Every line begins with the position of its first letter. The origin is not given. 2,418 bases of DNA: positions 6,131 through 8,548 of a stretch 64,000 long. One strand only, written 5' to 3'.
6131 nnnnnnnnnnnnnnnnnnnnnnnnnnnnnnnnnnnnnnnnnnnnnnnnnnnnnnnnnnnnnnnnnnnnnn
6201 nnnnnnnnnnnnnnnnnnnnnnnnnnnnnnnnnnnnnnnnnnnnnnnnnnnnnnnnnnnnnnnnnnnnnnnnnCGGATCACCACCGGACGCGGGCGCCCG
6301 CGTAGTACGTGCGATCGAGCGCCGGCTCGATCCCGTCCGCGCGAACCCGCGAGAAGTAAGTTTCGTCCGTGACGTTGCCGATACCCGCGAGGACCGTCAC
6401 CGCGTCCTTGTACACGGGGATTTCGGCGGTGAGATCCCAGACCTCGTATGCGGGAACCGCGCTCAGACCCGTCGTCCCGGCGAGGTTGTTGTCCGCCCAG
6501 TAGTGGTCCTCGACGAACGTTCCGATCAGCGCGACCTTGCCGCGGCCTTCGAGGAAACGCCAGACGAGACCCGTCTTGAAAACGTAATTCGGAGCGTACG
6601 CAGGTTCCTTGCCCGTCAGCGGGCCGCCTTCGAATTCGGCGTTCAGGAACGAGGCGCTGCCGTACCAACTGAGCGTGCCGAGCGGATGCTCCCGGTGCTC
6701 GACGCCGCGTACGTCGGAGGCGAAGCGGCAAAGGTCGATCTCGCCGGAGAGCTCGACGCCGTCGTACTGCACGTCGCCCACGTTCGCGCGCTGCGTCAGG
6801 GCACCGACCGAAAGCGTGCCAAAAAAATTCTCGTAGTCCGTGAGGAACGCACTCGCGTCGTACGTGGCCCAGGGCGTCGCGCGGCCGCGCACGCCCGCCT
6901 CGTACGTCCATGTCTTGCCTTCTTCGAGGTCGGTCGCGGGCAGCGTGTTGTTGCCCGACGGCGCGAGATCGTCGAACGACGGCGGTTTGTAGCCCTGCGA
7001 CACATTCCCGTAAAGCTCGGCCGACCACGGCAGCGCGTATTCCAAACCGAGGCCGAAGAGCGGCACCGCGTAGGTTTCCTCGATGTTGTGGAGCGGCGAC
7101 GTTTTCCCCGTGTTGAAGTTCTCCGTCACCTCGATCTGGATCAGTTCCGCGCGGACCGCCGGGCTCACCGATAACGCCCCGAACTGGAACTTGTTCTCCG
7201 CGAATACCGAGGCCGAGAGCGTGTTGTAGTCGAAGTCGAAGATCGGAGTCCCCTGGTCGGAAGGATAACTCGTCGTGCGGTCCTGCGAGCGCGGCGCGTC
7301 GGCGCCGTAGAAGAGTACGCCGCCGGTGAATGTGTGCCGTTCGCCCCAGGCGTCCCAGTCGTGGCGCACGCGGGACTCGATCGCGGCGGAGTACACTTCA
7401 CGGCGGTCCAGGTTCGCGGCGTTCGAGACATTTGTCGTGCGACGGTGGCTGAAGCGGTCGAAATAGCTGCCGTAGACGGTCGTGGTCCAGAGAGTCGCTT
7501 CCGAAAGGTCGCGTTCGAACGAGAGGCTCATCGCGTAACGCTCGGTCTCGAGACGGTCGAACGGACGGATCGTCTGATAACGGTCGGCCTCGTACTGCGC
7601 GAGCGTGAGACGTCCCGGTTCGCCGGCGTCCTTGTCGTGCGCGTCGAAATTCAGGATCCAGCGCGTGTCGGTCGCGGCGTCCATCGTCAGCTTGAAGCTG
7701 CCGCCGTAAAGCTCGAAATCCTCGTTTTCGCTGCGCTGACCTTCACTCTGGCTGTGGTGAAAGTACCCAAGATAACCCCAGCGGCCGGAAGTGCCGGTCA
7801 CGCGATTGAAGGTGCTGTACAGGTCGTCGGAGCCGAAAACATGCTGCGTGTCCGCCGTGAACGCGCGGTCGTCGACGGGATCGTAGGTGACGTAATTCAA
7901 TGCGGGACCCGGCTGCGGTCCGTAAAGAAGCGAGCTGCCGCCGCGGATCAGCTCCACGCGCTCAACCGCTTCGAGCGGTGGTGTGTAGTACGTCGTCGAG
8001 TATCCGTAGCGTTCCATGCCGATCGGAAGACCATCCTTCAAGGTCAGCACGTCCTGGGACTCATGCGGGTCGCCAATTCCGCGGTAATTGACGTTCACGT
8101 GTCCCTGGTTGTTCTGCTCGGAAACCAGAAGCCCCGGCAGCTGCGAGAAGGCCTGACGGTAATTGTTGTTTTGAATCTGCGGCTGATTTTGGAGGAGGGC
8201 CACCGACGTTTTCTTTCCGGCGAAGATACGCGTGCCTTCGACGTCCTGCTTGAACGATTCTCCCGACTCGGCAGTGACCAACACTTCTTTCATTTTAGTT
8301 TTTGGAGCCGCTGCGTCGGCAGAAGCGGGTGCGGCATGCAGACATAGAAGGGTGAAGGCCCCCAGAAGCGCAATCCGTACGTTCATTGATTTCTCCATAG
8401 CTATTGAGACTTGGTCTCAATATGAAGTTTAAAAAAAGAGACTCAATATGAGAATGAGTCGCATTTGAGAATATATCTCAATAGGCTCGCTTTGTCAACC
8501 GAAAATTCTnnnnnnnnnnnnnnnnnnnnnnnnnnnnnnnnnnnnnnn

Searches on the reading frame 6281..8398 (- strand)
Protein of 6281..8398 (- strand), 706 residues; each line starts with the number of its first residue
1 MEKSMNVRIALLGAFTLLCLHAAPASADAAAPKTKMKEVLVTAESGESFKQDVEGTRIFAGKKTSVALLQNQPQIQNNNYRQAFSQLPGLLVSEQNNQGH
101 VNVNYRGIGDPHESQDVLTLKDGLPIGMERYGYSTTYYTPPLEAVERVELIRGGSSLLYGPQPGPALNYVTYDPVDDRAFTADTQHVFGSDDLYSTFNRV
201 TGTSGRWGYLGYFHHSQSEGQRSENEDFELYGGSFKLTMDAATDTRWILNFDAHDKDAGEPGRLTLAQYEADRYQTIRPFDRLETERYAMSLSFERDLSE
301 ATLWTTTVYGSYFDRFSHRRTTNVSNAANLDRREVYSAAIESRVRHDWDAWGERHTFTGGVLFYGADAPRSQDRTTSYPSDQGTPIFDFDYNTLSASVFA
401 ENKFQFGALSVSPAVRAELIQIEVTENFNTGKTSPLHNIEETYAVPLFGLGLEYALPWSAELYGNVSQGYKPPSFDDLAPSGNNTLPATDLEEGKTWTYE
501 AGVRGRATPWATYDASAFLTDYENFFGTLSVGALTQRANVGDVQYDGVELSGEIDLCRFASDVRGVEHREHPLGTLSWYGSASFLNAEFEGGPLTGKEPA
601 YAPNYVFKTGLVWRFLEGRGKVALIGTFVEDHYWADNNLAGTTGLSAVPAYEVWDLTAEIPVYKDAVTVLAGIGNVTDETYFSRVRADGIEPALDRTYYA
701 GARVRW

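Call 71: search_protein_families(library=pfam, proteins=[window:6281-8398:-], max_evalue=0.00001)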
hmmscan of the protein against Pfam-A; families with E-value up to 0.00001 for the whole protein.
window:6281-8398:- (706 aa): 1 family
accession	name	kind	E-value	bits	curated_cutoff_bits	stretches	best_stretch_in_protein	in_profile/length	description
PF07715.20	Plug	-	1.8e-14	54.6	23.9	1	75-161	20-101/107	TonB-dependent Receptor Plug Domain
